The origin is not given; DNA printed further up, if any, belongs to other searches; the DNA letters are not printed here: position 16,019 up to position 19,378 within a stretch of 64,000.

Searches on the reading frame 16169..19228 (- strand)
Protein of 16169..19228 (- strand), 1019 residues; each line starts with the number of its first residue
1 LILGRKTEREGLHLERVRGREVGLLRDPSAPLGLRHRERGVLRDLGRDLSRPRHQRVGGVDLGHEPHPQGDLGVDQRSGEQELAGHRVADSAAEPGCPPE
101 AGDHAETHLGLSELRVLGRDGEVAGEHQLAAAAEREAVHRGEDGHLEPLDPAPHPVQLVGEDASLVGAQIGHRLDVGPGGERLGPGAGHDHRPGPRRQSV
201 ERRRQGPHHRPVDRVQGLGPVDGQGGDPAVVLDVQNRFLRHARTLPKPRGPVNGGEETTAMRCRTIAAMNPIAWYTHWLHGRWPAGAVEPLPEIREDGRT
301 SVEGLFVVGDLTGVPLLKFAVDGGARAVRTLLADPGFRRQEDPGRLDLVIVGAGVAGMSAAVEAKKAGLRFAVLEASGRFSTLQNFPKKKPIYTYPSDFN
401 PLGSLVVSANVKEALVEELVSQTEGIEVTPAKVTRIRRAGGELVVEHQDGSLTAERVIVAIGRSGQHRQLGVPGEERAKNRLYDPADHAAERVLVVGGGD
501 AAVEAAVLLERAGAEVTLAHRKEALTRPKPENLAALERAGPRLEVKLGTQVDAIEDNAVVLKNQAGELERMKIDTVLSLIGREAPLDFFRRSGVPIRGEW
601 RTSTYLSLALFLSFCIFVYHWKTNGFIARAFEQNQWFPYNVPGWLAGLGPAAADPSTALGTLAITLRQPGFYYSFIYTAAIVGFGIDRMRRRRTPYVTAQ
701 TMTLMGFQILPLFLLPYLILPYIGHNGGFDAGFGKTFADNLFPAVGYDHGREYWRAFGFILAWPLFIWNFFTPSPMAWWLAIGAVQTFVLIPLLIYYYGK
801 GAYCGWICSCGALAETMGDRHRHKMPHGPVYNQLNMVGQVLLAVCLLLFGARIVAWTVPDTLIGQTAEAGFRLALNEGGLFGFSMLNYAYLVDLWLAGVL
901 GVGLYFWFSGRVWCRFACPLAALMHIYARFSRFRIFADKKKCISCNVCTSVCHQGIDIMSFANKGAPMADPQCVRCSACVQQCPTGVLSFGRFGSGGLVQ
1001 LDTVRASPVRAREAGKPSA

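Call 51: search_protein_families(library=pfam, proteins=[window:16169-19228:-], max_evalue=0.0001)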
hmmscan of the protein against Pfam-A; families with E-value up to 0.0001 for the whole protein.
window:16169-19228:- (1019 aa): 15 families
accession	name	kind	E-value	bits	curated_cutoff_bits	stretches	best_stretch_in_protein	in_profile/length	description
PF07992.20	Pyr_redox_2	-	1.6e-32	113.6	26.1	1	347-605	2-262/291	Pyridine nucleotide-disulphide oxidoreductase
PF13738.12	Pyr_redox_3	-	2.7e-28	99.6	30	1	349-594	1-279/305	Pyridine nucleotide-disulphide oxidoreductase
PF12801.12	Fer4_5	-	6.7e-13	48.8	22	2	788-824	8-44/48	4Fe-4S binding domain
PF00070.33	Pyr_redox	-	3.2e-11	44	22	1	492-557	1-69/82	Pyridine nucleotide-disulphide oxidoreductase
PF00890.30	FAD_binding_2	-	1.7e-07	31.3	20.4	1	347-380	1-34/414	FAD binding domain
PF13237.11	Fer4_10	-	1.9e-07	31.3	25.5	1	935-984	2-53/53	4Fe-4S dicluster domain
PF01134.28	GIDA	-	2.4e-07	30.6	22.1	0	347-374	1-28/391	Glucose inhibited division protein A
PF14697.11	Fer4_21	-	1.1e-06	29.2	35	1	938-985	4-53/59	4Fe-4S dicluster domain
PF13450.12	NAD_binding_8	-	1.5e-06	28.8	21.9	0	350-380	1-31/68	NAD(P)-binding Rossmann-like domain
PF12831.13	FAD_oxidored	-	6.3e-06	26.2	27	0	347-378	1-32/416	FAD dependent oxidoreductase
PF13187.11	Fer4_9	-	1e-05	25.9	27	1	941-987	1-51/52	4Fe-4S dicluster domain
PF01262.27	AlaDh_PNT_C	-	1.1e-05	25.4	23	0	348-394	31-78/214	Alanine dehydrogenase/PNT, C-terminal domain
PF03486.20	HI0933_like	-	1.2e-05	25.3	50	0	347-379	2-34/244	HI0933-like protein Rossmann domain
PF12838.12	Fer4_7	-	3.4e-05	24.6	27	0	941-987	1-52/52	4Fe-4S dicluster domain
PF01494.25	FAD_binding_3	-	3.4e-05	23.7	22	0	347-380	3-36/349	FAD binding domain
